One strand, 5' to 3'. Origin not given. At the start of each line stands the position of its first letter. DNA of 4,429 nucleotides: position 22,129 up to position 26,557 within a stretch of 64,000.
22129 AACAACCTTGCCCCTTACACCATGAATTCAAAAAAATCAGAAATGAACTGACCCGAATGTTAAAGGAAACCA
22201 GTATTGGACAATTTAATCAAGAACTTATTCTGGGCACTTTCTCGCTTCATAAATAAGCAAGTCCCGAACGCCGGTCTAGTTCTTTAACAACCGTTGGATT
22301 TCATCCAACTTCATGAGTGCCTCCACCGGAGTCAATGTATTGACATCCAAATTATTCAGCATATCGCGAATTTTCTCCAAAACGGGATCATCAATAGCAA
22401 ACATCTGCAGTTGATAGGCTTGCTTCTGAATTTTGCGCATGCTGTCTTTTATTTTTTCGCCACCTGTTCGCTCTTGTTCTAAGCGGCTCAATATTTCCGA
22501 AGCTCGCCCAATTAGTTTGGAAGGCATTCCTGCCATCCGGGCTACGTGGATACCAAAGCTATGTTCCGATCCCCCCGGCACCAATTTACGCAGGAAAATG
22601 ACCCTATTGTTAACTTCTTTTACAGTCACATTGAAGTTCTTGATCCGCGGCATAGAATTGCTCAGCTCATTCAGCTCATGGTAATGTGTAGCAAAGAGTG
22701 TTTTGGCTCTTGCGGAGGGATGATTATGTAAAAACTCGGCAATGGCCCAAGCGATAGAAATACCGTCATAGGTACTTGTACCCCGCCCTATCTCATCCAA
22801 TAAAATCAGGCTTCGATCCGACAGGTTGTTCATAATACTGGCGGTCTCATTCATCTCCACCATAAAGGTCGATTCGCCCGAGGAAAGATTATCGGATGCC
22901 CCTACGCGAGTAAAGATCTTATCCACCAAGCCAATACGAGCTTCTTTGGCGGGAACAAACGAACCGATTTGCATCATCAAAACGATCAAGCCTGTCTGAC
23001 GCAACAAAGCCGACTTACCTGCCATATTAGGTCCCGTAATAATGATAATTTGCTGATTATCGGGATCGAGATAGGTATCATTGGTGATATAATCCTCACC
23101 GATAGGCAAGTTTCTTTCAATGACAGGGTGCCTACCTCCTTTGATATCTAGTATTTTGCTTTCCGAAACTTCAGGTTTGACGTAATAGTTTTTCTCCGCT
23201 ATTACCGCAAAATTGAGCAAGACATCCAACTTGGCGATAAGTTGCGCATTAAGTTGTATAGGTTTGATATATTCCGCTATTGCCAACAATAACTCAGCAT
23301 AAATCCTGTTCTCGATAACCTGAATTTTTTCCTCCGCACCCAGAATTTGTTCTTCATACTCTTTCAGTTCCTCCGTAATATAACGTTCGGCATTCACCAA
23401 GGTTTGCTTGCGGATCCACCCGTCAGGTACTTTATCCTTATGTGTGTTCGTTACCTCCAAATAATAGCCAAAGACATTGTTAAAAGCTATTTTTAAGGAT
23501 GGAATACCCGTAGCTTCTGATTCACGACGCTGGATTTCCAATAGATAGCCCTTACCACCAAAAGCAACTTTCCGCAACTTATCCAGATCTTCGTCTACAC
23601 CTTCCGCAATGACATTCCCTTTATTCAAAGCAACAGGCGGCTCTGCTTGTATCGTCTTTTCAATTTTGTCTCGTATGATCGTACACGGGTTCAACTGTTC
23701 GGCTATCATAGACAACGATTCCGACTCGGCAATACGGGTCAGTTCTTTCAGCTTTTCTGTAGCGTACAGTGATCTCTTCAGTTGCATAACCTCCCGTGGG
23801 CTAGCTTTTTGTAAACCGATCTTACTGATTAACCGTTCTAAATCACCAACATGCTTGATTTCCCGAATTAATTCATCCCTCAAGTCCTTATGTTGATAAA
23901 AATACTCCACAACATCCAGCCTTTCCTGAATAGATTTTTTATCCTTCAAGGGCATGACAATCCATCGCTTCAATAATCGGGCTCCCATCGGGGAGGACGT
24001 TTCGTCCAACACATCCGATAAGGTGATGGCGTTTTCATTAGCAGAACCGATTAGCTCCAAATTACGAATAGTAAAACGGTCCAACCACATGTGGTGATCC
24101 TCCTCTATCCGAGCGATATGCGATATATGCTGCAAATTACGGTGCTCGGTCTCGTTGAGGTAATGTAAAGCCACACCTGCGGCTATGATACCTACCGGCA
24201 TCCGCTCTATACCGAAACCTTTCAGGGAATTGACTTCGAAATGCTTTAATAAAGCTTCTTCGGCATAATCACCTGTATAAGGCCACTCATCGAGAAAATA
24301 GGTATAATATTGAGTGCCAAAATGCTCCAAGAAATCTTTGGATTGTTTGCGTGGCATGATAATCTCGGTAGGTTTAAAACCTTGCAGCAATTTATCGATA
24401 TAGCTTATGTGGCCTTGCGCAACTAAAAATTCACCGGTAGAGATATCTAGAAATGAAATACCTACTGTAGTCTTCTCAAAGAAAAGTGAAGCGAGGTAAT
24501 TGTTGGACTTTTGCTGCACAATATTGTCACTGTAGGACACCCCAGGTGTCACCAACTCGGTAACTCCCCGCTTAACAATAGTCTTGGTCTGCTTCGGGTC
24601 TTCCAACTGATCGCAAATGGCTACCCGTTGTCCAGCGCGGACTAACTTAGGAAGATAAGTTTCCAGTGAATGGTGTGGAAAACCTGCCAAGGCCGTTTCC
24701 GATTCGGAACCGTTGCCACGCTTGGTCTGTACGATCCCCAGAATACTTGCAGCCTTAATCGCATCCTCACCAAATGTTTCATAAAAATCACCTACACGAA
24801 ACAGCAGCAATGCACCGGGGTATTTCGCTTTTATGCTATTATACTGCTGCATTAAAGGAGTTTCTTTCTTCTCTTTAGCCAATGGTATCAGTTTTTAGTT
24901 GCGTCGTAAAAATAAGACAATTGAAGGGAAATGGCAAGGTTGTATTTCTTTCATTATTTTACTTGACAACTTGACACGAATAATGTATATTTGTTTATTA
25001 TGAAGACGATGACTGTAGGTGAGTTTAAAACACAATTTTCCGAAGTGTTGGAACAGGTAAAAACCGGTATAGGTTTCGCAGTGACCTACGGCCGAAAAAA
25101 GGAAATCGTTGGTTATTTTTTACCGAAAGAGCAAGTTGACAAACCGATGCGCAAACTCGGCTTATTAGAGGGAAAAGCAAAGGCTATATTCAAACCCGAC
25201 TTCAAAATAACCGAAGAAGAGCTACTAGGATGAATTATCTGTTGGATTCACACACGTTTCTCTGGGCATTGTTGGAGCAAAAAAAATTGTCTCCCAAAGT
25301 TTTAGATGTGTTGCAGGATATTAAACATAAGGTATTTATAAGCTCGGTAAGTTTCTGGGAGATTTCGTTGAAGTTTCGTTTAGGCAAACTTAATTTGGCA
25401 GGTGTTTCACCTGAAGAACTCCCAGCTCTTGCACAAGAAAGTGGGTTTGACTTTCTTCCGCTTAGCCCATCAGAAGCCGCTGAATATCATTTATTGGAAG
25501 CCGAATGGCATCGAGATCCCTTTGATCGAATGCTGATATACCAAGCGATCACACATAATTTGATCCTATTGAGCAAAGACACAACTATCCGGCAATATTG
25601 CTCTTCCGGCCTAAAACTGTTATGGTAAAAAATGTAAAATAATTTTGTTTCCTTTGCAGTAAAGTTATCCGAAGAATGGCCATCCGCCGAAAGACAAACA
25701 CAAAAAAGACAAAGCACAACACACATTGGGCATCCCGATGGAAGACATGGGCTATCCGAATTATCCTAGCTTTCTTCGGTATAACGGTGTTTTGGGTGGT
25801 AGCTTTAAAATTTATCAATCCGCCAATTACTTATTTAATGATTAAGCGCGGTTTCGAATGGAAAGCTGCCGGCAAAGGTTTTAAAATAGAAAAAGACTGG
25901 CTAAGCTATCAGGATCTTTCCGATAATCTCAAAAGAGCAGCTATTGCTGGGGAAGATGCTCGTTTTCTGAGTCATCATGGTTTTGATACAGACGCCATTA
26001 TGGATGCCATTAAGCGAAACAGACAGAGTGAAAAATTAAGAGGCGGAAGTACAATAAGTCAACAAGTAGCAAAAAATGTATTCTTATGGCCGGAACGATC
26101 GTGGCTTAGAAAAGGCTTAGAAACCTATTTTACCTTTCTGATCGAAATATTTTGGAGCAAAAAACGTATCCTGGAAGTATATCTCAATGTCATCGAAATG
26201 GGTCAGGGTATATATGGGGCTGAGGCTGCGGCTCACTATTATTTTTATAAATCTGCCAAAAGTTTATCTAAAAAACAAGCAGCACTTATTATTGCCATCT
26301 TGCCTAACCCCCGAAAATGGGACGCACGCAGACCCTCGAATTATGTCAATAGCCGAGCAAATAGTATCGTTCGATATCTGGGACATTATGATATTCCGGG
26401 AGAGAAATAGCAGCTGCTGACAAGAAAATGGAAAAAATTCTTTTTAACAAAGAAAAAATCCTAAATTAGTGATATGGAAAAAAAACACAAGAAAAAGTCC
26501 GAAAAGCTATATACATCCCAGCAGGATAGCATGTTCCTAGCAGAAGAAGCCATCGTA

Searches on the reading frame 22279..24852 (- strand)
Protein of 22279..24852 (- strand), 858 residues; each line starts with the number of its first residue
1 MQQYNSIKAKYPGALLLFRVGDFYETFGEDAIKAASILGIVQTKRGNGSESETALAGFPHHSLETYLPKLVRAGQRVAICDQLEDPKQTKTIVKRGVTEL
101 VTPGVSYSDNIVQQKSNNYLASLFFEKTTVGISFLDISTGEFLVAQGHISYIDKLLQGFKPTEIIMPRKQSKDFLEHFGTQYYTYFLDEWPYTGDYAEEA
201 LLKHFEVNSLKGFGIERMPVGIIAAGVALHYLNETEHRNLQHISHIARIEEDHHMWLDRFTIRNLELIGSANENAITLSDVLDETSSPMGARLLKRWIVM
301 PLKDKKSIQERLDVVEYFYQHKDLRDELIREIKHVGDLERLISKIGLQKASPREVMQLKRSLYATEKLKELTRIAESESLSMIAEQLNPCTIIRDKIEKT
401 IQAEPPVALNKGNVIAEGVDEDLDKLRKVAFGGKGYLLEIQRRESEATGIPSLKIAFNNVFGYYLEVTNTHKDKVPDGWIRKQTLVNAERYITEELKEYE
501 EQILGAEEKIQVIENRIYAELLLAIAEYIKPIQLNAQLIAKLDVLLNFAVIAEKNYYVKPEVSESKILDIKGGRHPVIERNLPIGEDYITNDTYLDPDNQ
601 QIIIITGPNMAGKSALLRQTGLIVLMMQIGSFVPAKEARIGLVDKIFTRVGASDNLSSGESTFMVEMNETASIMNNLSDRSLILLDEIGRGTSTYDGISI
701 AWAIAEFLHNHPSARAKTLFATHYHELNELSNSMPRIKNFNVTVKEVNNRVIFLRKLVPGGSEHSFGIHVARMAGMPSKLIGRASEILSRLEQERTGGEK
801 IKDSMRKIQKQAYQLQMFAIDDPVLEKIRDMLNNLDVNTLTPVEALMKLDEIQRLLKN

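Call 90: search_protein_families(library=pfam, proteins=[window:22279-24852:-], max_evalue=0.00001)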
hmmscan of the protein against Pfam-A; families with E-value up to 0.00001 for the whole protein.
window:22279-24852:- (858 aa): 5 families
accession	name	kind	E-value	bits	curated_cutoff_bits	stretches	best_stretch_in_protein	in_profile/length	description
PF00488.27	MutS_V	-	2.8e-81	272.4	30.2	1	603-792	1-188/188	MutS domain V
PF05192.23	MutS_III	-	3.8e-46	158.3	34.1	1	261-549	2-194/194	MutS domain III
PF01624.25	MutS_I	-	8.3e-37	126.3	20.6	1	1-108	4-111/113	MutS domain I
PF05190.23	MutS_IV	-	3.7e-27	94.9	22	1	418-509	1-92/92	MutS family domain IV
PF05188.22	MutS_II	-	7.2e-19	69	25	1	118-243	1-132/133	MutS domain II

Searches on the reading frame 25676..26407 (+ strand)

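Call 90: search_protein_families(library=pfam, proteins=[window:25676-26407:+], max_evalue=0.00001)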
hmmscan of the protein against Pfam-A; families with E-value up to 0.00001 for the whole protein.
window:25676-26407:+ (244 aa): 1 family
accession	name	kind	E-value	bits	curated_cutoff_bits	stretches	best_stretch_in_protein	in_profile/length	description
PF00912.28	Transgly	-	7.3e-51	172.5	27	1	71-233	12-175/178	Transglycosylase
